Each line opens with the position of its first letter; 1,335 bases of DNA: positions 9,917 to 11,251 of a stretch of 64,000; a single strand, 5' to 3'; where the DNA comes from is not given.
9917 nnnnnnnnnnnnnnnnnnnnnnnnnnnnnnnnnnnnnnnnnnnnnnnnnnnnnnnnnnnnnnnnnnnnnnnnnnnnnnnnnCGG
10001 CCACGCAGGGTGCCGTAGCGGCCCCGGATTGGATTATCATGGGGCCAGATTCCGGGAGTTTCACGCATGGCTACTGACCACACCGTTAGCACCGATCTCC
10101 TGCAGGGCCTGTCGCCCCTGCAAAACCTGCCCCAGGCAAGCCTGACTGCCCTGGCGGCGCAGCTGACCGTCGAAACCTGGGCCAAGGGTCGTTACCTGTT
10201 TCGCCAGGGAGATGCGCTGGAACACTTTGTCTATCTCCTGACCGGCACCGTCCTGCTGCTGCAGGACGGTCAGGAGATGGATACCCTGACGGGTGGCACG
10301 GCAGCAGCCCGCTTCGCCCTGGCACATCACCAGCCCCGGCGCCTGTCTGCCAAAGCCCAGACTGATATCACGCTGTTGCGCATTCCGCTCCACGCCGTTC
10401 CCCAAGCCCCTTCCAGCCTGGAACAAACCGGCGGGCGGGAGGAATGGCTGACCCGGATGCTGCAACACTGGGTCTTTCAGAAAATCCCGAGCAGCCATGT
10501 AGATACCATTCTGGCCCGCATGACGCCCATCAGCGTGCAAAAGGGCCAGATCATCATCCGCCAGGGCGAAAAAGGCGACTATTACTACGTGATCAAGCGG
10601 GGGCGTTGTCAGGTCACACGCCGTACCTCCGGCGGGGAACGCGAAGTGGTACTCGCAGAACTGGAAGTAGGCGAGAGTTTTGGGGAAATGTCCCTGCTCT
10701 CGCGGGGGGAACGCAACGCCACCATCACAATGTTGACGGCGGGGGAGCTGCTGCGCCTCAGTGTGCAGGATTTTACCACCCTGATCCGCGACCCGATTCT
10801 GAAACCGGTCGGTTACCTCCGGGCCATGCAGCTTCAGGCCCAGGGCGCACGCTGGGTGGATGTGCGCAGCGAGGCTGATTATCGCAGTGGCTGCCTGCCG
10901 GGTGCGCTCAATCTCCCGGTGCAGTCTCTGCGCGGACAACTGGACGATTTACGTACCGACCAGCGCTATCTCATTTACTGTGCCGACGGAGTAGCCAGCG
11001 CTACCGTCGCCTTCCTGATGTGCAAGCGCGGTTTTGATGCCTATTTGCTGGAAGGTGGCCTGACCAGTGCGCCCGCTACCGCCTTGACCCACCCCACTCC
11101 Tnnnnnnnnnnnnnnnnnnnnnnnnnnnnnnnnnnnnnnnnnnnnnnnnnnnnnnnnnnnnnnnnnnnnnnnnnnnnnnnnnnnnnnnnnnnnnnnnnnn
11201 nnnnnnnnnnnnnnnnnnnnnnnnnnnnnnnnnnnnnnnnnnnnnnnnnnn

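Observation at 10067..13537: Unusual 1156-aa architecture: cytoplasmic tandem cNMP-binding + rhodanese domains, ~450-aa coiled coil, single TM, periplasmic FGE/SUMF1 domain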

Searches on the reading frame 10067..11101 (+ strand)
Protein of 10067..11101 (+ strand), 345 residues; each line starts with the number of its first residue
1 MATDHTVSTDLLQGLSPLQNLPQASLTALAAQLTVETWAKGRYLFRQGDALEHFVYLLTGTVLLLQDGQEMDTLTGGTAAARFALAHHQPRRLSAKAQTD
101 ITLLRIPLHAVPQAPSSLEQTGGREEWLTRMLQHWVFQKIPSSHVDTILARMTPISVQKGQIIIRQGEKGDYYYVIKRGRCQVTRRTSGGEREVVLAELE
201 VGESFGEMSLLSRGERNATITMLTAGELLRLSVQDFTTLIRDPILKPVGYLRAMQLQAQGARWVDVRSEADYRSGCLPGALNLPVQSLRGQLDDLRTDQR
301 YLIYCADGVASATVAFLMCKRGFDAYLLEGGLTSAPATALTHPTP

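Call 37: find_homologous_proteins(query=window:10067-11101:+, max_evalue=1e-15)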
Query window:10067-11101:+ (345 aa): 150 proteins with E <= 1e-15 among 8000 candidates; the best 120 are listed.
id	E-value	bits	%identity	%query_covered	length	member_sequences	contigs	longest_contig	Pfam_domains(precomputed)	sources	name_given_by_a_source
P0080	1.5e-74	269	40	97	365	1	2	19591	PF00581.26,PF00027.36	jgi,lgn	-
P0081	2.4e-72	262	39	97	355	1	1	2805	PF00581.26,PF00027.36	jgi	jgi:CRP-like cAMP-binding protein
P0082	2.6e-72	262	39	97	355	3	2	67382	PF00581.26,PF00027.36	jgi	jgi:CRP-like cAMP-binding protein/rhodanese-related sulfurtransferase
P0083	5.1e-71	258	38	99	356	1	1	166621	PF00581.26,PF00027.36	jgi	jgi:CRP-like cAMP-binding protein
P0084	6.7e-71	257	38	97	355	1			PF00581.26,PF00027.36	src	-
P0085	7.7e-71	257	38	99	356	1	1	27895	PF00581.26,PF00027.36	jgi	jgi:CRP-like cAMP-binding protein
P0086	1.2e-70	256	38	99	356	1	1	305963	PF00581.26,PF00027.36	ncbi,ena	-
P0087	1.5e-70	256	41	98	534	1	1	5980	PF00581.26,PF00027.36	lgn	-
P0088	1.1e-69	253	38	99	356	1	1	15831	PF00581.26,PF00027.36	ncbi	ncbi:MAG: cyclic nucleotide-binding domain-containing protein [Steroidobacteraceae bacterium]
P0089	1.8e-69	252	40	96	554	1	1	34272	PF00581.26,PF00027.36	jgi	jgi:CRP-like cAMP-binding protein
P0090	1.8e-69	252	37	100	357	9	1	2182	PF00581.26,PF00027.36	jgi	jgi:CRP-like cAMP-binding protein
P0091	3.8e-69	251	39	96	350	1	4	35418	PF00581.26,PF00027.36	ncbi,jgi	ncbi:MAG: cyclic nucleotide-binding domain-containing protein [Gammaproteobacteria bacterium]|jgi:CR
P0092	7.7e-69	250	37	97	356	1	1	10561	PF00581.26,PF00027.36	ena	-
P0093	9.8e-69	250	37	97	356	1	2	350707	PF00581.26,PF00027.36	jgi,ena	-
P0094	9.9e-69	250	38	96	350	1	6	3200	PF00581.26,PF00027.36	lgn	-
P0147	7.3e-63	231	37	95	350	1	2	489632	PF00581.26,PF00027.36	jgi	jgi:CRP-like cAMP-binding protein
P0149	9.8e-63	230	37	96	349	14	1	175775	PF00581.26,PF00027.36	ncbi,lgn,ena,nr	ncbi:MAG: cyclic nucleotide-binding domain-containing protein [Gammaproteobacteria bacterium]|nr:cyc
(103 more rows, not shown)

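Call 53: search_solved_structures(query=window:10067-11101:+, max_evalue=0.01, show_alignments=2)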
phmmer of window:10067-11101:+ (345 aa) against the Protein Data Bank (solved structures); distinct sequences matched with E-value up to 0.01: 197 (the best 60 are shown).
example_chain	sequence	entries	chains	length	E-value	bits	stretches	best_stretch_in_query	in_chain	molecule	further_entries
5j3u_A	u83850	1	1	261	6.1e-22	81.4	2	119-246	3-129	Protein Kinase A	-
9ya0_MA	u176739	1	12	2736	1e-19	74.1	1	55-242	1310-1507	PCR12, TGME49_219070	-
3shr_A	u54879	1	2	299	1e-18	70.8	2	136-234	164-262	cGMP-dependent protein kinase 1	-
4z07_A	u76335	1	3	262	1.5e-18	70.2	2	136-233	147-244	cGMP-dependent protein kinase 1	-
5ezr_A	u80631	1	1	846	2.3e-18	69.7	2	18-246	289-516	cGMP-dependent protein kinase, putative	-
4rz7_A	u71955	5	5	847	2.3e-18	69.7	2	18-246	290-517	cGMP-dependent protein kinase, putative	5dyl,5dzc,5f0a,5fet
9p74_A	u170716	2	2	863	2.5e-18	69.6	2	18-246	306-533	cGMP-dependent protein kinase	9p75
7ssb_A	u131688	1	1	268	5e-18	68.6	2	136-231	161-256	cGMP-dependent protein kinase 1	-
5kbf_A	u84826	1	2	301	1.1e-17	67.4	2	134-246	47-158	CAMP-dependent protein kinase regulatory subunit, putative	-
7lv3_A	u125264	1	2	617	2.2e-17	66.4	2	136-233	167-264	Isoform Beta of cGMP-dependent protein kinase 1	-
5dyk_A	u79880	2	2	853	5.2e-17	65.2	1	148-236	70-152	CGMP-dependent protein kinase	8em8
5jr7_B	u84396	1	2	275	5.4e-16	61.9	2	77-222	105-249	cAMP-dependent protein kinase type I-alpha regulatory subunit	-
1ne4_A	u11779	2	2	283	5.8e-16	61.8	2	77-222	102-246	cAMP-dependent protein kinase type I-alpha regulatory chain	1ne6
1rgs_A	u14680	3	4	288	6.2e-16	61.7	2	77-222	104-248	CAMP DEPENDENT PROTEIN KINASE | cAMP-dependent protein kinase type I-alpha regulatory chain | cAMP-dependent protein kinase type I-alpha regulatory subunit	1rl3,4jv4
7lz4_A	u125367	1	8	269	1.5e-15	60.5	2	77-222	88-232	cAMP-dependent protein kinase type I-alpha regulatory subunit, N-terminally processed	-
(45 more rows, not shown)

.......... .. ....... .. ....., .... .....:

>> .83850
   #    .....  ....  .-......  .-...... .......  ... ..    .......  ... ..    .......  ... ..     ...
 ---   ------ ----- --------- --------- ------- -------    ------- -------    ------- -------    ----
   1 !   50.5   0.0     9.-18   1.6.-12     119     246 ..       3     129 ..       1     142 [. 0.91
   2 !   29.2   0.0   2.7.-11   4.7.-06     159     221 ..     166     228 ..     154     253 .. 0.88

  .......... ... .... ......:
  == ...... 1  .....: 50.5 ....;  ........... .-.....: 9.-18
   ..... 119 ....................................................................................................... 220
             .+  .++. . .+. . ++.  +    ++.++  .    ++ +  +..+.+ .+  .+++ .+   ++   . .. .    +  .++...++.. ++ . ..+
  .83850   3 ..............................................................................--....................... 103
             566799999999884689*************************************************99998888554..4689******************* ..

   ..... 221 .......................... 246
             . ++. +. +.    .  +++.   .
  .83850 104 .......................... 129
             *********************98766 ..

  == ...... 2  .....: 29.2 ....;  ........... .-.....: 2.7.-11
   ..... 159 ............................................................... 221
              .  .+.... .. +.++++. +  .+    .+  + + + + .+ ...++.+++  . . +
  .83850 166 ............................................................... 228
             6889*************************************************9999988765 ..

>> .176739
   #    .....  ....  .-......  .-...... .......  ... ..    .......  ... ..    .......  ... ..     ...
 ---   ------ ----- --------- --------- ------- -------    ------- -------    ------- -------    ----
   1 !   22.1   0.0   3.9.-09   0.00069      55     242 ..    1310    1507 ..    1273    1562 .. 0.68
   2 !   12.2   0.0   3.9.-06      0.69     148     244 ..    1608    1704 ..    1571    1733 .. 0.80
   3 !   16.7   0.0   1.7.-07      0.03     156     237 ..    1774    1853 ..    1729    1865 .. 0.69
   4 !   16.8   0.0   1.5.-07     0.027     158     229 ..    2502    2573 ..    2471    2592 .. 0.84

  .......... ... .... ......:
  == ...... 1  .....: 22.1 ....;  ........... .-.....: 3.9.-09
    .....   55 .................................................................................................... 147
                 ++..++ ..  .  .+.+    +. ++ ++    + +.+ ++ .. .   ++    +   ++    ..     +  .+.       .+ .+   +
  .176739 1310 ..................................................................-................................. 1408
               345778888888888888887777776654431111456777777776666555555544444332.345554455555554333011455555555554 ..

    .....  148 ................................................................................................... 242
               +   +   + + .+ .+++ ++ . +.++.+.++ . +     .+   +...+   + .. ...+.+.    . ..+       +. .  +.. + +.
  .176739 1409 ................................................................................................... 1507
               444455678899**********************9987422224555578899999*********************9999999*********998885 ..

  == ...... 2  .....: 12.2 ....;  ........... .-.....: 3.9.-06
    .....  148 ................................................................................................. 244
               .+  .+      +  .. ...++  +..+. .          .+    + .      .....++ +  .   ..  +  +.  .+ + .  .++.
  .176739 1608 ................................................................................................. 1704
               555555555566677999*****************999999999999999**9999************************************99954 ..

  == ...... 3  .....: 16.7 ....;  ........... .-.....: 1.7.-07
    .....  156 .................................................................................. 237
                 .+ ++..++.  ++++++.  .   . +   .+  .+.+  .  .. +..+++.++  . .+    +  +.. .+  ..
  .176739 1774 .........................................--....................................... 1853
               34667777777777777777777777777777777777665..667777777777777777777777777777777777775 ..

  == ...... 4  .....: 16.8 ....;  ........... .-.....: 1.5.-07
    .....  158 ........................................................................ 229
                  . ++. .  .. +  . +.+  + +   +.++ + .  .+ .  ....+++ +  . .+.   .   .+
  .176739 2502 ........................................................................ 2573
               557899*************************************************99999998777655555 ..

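Call 61: search_protein_representatives(protein=window:10067-11101:+)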
Query: 345 residues. Proteins with E-value up to 0.001 (for the whole library): 28862; up to 1e-10: 5682; up to 1e-30: 1131. The best 150 are listed.
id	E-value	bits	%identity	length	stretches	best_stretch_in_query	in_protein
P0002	4.4e-195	663.6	87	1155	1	1-343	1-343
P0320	1.7e-106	372.5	31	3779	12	155-245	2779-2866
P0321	1.0e-87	310.8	30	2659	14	119-222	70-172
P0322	1.4e-81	290.5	44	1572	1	7-335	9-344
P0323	1.3e-77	277.5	27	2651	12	19-256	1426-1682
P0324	5.2e-75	269.0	44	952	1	10-334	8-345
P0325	5.6e-75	268.9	42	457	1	10-335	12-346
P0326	1.2e-74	267.8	45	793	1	15-336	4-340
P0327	9.5e-74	264.9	40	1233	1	7-335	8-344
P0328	1.5e-73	264.2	41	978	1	9-339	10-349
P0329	2.4e-73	263.5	41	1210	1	3-340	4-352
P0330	2.8e-73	263.3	44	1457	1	1-332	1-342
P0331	3.0e-73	263.2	44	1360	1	10-341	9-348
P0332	3.2e-73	263.1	43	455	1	7-336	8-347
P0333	6.7e-73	262.1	42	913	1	12-338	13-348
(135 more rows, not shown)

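Call 66: find_encoding_contigs(protein=P0086, flank=6000, max_places=1)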
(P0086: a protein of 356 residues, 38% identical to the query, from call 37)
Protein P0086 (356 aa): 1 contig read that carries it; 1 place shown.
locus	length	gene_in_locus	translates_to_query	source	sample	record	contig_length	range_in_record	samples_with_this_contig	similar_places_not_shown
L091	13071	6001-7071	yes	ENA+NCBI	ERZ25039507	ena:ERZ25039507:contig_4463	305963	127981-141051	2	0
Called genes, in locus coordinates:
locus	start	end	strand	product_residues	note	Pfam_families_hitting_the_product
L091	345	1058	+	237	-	PF00561:Abhydrolase_1, PF12146:Hydrolase_4, PF12697:Abhydrolase_6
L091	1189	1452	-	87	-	PF02416:TatA_B_E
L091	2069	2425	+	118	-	-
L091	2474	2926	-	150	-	-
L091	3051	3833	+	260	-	PF03372:Exo_endo_phos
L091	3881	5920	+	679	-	PF00378:ECH_1, PF16113:ECH_2, PF02737:3HCDH_N, PF00725:3HCDH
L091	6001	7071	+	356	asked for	PF00027:cNMP_binding, PF00581:Rhodanese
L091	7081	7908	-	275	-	PF09678:Caa3_CtaG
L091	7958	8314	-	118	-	PF07238:PilZ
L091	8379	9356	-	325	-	PF13177:DNA_pol3_delta2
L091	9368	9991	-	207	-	PF13401:AAA_22 (faint), PF02223:Thymidylate_kin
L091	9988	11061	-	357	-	PF02618:YceG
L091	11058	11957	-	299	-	PF01063:Aminotran_4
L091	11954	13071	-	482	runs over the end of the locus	PF04715: (faint), PF00425:Chorismate_bind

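Call 67: find_encoding_contigs(protein=P0147, flank=6000, max_places=1)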
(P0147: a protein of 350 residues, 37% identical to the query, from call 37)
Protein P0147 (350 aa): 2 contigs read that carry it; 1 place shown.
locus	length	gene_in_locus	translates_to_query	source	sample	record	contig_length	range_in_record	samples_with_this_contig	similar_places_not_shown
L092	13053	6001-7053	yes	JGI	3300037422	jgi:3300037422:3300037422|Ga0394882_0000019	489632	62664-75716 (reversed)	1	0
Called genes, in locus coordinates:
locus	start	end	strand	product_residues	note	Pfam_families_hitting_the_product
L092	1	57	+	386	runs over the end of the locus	PF00285:Citrate_synt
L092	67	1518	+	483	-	PF03972:MmgE_PrpD_N, PF19305:MmgE_PrpD_C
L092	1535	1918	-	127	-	PF12840:HTH_20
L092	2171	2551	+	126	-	-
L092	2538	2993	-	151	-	-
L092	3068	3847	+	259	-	PF03372:Exo_endo_phos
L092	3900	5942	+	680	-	PF00378:ECH_1, PF16113:ECH_2, PF02737:3HCDH_N, PF00725:3HCDH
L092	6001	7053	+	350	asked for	PF00027:cNMP_binding, PF00581:Rhodanese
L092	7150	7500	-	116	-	PF07238:PilZ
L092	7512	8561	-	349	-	PF13177:DNA_pol3_delta2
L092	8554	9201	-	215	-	PF02223:Thymidylate_kin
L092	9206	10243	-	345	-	PF02618:YceG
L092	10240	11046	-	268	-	PF01063:Aminotran_4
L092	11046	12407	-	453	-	PF04715: (weak), PF00425:Chorismate_bind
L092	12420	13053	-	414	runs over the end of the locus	PF00109:ketoacyl-synt, PF02801:Ketoacyl-synt_C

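Call 68: find_encoding_contigs(protein=P0149, flank=6000, max_places=1)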
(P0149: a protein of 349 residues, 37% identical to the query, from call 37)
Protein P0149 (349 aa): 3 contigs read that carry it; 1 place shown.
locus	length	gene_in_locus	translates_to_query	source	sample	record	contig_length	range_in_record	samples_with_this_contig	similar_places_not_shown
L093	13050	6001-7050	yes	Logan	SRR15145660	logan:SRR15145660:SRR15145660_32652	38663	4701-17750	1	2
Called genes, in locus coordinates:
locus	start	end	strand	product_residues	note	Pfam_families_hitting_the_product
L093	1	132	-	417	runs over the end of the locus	PF11495:TrmB_EBD_N (faint), PF13091:PLDc_2, PF00614:PLDc (faint), PF13091:PLDc_2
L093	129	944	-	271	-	PF03372:Exo_endo_phos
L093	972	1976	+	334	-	PF03706:LPG_synthase_TM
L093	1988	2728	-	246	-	PF10014:2OG-Fe_Oxy_2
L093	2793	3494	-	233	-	PF09997:DUF2238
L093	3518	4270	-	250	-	PF00106:adh_short, PF08659:KR, PF23441:SDR (weak), PF13561:adh_short_C2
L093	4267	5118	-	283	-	PF00106:adh_short, PF08659:KR, PF13561:adh_short_C2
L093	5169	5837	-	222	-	PF02798:GST_N, PF13417:GST_N_3, PF13409:GST_N_2, PF00043:GST_C, PF13410:GST_C_2 (weak)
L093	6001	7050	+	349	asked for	PF00027:cNMP_binding, PF00581:Rhodanese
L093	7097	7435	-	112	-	PF07238:PilZ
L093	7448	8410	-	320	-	PF13177:DNA_pol3_delta2, PF00004:AAA (weak)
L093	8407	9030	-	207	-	PF13521:AAA_28 (weak), PF02223:Thymidylate_kin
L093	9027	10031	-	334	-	PF02618:YceG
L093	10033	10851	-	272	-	PF01063:Aminotran_4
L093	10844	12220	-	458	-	PF04715:, PF00425:Chorismate_bind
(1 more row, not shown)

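Call 81: predict_structure(alignment_id=A2)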
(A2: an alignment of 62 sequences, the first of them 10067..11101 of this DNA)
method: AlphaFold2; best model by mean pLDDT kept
length: 345 residues; sequences in the alignment: 62
mean_pLDDT: 89.8   pTM: 0.67
mean pLDDT of the five models: 89.8, 89.1, 89.0, 88.5, 88.1
residues with pLDDT >= 90: 246; 70-90: 76; 50-70: 12; < 50: 11
segments of 3 or more residues with pLDDT < 50: 115-123
pLDDT, mean of each block of 10 residues (from residue 1): 72 89 89 95 93 92 95 90 77 94 92 52 67 83 88 97 95 96 91 94 93 93 98 96 95 97 97 95 89 93 94 93 95 93 78
secondary structure, 60 per line:
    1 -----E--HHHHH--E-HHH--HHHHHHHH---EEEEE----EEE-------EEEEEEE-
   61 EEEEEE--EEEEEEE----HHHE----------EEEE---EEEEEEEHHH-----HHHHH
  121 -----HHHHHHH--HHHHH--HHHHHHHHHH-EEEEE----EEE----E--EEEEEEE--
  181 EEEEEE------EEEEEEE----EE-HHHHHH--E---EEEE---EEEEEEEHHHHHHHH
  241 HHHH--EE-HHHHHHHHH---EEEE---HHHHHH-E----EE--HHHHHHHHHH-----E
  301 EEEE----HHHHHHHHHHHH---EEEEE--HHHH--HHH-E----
elements in order: H9-13 H23-30 E34-38 E43-45 E53-59 E61-66 E69-75 E94-97 E101-107 H116-120 H126-132 H135-139 H142-151 E153-157 E162-164 E172-178 E181-186 E193-199 H207-212 E219-222 E226-232 H233-244 H250-258 E262-265 H269-274 H285-294 E300-304 H309-320 E324-328 H331-334

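Call 85: fold_search(model_id=the predicted structure, library=pdb)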
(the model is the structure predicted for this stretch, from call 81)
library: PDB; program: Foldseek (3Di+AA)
matches with E <= 10: 1698; with E <= 0.001: 790
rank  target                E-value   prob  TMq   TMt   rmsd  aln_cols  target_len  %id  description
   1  4z07_C                1.2e-19  1.00  0.33  0.43  17.4       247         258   21  Co-crystal structure of the tandem CNB (CNB-A/B) domains of human PKG I beta with cGMP (released 2016-04-13)
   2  4z07_A                1.6e-19  1.00  0.32  0.42  17.2       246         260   21  Co-crystal structure of the tandem CNB (CNB-A/B) domains of human PKG I beta with cGMP (released 2016-04-13)
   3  7lv3_B                8.7e-19  1.00  0.32  0.20  16.8       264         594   21  Crystal structure of human protein kinase G (PKG) R-C complex in inhibited state (released 2022-08-24)
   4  1ne4                  9.8e-19  1.00  0.33  0.42  14.7       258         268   19  Crystal Structure of Rp-cAMP Binding R1a Subunit of cAMP-dependent Protein Kinase (released 2004-01-13)
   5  2qcs_B                1.2e-18  1.00  0.33  0.38  15.6       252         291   19  A complex structure between the Catalytic and Regulatory subunit of Protein Kinase A that represents the inhibited sta (released 2007-11-06)
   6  3shr_A                1.2e-18  1.00  0.30  0.37  19.2       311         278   19  Crystal Structure of cGMP-dependent Protein Kinase Reveals Novel Site of Interchain Communication (released 2011-09-21)
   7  6no7_D                1.3e-18  1.00  0.33  0.39  16.9       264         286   18  Crystal Structure of the full-length wild-type PKA RIa Holoenzyme (released 2019-07-24)
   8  6h4g_A                1.6e-18  1.00  0.32  0.40  13.2       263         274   16  Regulatory subunit of a cAMP-independent protein kinase A from Trypanosoma brucei: E311A, T318R, V319A mutant bound to (released 2019-08-14)
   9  6byr_B                2.0e-18  1.00  0.32  0.37  16.7       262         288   19  Structures of the PKA RI alpha holoenzyme with the FLHCC driver J-PKAc alpha or native PKAc alpha (released 2019-04-03)
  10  4x6r_B                2.5e-18  1.00  0.30  0.36  15.4       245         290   19  An Isoform-specific Myristylation Switch Targets RIIb PKA Holoenzymes to Membranes (released 2015-07-22)
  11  6rsx                  3.4e-18  1.00  0.32  0.41  14.8       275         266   20  Regulatory Subunit of cAMP-dependant Protein Kinase A from Euglena gracilis at 1.6 A resolution (released 2020-10-28)
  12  1rl3_B                4.8e-18  1.00  0.32  0.42  12.9       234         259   20  Crystal structure of cAMP-free R1a subunit of PKA (released 2004-07-06)
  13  7lv3_A                6.1e-18  1.00  0.31  0.19  15.4       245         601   22  Crystal structure of human protein kinase G (PKG) R-C complex in inhibited state (released 2022-08-24)
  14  1rgs                  7.3e-18  1.00  0.33  0.43  14.7       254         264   20  REGULATORY SUBUNIT OF CAMP DEPENDENT PROTEIN KINASE (released 1996-12-07)
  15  5j3u                  8.2e-18  1.00  0.29  0.38  17.5       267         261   16  Co-crystal structure of the regulatory domain of Toxoplasma gondii PKA with cAMP (released 2016-04-20)
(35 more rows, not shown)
